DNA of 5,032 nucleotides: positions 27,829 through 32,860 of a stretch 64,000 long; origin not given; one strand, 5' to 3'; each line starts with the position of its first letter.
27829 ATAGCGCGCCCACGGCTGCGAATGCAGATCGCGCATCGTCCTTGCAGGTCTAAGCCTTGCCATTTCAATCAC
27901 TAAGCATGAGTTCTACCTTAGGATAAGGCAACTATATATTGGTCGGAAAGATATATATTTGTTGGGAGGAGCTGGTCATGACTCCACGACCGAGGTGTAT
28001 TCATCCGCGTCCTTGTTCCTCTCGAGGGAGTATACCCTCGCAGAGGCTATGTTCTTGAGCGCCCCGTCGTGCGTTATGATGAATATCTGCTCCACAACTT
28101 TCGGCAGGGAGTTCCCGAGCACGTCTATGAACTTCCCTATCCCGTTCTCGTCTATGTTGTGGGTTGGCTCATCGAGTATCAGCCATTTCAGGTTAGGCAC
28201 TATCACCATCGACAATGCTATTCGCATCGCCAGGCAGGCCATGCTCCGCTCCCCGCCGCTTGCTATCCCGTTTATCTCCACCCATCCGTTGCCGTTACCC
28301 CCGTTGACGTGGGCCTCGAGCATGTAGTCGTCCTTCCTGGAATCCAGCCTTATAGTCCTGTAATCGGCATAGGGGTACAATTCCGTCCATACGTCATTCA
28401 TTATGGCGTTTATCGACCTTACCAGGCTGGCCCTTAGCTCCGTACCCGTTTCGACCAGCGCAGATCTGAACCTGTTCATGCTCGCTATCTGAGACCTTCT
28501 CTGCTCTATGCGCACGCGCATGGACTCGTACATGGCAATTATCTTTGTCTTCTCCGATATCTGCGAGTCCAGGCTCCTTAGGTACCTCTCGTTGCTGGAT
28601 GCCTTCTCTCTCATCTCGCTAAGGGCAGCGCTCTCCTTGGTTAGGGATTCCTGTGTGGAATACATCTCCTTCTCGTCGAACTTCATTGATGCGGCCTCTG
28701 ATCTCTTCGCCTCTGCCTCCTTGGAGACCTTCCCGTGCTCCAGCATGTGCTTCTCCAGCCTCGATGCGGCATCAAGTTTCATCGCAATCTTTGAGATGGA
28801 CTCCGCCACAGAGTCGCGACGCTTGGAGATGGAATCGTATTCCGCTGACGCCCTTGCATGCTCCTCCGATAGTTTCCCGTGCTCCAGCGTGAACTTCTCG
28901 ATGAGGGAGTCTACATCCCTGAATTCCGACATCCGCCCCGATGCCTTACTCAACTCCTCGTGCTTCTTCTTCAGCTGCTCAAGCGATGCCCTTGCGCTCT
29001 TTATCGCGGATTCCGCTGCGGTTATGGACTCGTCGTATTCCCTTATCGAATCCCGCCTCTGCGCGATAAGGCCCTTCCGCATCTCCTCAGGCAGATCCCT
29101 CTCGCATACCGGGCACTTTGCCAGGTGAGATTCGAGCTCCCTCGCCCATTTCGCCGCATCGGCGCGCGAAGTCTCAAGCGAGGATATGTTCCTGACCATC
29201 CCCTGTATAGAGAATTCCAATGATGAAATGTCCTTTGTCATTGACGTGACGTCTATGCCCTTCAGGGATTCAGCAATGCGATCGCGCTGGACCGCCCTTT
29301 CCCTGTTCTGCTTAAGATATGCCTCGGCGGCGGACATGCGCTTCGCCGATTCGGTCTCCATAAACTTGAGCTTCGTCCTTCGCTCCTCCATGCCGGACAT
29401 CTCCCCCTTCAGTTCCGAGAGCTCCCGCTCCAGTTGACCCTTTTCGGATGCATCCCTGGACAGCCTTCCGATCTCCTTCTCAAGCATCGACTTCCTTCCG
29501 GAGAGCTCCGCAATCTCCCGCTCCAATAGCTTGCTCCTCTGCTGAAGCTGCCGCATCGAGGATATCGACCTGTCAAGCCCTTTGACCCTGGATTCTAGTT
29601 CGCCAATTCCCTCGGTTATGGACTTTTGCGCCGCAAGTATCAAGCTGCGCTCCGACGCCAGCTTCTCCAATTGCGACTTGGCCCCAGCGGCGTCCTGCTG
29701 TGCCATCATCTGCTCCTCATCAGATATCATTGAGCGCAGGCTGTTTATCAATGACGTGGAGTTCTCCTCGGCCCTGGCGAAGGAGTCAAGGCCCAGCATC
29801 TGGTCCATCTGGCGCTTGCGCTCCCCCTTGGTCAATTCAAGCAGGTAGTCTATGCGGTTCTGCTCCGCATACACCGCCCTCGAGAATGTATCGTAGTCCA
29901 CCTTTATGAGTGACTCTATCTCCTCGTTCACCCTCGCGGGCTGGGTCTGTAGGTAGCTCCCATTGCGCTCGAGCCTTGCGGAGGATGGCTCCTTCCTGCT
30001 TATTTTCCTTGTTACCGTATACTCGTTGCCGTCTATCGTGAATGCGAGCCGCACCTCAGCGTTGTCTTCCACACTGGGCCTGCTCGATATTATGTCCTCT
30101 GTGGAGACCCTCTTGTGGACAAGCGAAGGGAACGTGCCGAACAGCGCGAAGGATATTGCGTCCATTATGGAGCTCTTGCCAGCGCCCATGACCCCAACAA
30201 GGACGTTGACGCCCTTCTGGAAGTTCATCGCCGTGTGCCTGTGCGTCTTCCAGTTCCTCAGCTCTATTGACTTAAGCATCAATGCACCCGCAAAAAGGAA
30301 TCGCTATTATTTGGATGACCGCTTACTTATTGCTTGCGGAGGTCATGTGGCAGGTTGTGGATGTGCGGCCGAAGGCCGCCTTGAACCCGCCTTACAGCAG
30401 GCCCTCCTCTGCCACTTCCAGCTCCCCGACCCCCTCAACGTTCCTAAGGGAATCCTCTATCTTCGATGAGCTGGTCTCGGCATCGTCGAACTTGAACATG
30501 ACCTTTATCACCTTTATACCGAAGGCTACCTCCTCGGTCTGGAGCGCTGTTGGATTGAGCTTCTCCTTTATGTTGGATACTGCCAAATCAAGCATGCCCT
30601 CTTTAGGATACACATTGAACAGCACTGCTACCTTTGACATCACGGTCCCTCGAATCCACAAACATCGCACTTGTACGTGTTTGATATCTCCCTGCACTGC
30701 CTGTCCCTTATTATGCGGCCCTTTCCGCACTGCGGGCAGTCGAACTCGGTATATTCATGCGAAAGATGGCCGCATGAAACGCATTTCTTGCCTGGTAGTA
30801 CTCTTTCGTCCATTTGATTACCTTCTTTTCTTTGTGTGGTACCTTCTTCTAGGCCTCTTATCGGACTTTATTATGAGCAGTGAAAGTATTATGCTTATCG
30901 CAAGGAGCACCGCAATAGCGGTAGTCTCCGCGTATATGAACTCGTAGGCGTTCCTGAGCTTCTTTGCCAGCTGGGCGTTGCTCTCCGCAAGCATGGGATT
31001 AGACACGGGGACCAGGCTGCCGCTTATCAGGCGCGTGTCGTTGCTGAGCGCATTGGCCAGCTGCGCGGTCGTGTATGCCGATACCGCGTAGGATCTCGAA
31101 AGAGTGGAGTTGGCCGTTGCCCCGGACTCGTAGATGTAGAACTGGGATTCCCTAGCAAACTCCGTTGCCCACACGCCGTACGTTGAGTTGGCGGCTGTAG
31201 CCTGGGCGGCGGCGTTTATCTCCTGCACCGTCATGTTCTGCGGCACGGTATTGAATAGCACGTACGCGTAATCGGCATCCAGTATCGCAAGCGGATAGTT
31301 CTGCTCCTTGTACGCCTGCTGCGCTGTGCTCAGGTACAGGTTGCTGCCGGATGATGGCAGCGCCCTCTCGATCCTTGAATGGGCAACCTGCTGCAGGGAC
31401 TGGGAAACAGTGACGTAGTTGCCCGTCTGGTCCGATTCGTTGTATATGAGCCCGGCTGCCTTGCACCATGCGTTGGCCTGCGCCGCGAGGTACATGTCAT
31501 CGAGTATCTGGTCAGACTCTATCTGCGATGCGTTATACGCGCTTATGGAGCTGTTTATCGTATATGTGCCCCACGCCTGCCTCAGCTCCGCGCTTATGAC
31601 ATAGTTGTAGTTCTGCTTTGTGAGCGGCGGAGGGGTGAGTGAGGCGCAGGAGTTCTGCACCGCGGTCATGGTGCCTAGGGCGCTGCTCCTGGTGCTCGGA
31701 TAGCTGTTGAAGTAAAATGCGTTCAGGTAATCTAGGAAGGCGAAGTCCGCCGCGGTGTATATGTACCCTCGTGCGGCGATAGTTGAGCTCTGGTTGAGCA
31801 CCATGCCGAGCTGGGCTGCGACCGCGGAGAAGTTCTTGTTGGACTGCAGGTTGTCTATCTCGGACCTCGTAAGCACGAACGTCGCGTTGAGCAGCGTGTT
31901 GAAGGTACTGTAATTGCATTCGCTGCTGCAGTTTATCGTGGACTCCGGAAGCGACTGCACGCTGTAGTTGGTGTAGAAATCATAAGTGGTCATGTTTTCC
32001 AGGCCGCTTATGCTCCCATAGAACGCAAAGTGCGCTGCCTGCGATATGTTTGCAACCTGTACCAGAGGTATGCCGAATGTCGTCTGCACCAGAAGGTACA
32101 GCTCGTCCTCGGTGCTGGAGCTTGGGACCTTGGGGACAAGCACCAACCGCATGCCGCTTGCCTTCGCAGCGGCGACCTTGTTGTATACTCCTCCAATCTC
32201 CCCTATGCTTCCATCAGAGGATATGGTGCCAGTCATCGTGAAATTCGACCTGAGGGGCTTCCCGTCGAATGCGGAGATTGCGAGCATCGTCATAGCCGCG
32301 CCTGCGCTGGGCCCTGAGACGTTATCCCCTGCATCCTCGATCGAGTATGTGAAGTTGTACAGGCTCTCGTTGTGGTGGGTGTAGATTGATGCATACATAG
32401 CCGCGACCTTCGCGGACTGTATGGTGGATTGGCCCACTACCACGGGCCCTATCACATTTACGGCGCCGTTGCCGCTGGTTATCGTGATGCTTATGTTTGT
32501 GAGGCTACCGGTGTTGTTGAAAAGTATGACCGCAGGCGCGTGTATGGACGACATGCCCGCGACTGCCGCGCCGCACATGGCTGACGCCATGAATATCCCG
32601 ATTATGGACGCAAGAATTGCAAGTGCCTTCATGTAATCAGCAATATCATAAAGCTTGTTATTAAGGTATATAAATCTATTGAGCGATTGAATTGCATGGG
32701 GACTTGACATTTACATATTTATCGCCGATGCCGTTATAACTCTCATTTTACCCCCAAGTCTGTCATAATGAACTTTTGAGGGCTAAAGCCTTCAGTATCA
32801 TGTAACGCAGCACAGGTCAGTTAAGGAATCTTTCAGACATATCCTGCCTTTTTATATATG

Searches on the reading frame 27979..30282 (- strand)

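Call 49: search_protein_families(library=pfam, proteins=[window:27979-30282:-], max_evalue=0.001)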
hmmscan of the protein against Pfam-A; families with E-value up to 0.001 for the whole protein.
window:27979-30282:- (768 aa): 6 families
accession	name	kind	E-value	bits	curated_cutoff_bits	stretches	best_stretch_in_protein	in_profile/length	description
PF13476.12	AAA_23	-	8e-21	76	27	1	5-220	1-155/201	AAA domain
PF02463.25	SMC_N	-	4e-17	62.8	40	1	2-746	1-205/220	RecF/RecN/SMC N terminal domain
PF13175.12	AAA_15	-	6.2e-11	43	32.1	1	1-236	1-224/374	AAA ATPase domain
PF13555.12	AAA_29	-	1.4e-08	34.8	27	1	3-49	1-48/61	P-loop containing region of AAA domain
PF04423.19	Rad50_zn_hook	-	1.9e-06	28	24.3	1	377-418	9-50/52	Rad50 zinc hook motif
PF13304.12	AAA_21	-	4.1e-05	24.2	27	1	25-205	1-197/304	AAA domain, putative AbiEii toxin, Type IV TA system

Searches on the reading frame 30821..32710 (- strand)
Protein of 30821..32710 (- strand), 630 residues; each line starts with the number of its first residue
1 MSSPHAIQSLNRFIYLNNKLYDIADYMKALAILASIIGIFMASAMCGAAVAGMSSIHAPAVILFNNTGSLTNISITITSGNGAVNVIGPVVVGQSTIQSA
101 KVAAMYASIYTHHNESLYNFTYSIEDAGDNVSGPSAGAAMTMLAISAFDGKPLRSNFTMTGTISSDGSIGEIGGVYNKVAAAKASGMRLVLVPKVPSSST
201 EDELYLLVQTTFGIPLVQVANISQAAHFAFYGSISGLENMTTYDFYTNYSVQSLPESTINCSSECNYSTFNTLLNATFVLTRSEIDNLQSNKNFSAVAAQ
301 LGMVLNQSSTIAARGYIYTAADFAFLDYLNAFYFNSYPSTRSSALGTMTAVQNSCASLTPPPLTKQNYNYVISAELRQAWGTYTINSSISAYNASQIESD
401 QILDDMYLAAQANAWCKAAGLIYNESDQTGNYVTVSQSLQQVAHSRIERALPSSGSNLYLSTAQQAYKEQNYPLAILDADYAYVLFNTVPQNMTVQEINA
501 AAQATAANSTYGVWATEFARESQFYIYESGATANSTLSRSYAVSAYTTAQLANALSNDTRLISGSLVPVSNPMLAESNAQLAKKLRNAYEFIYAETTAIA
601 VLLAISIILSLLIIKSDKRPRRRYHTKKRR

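Call 49: search_protein_families(library=pfam, proteins=[window:30821-32710:-], max_evalue=0.001)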
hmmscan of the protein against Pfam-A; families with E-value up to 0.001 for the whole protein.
window:30821-32710:- (630 aa): 1 family
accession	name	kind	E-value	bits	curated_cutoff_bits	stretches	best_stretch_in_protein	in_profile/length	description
PF05362.19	Lon_C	-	1.4e-12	48.1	21.1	1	68-199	40-175/205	Lon protease (S16) C-terminal proteolytic domain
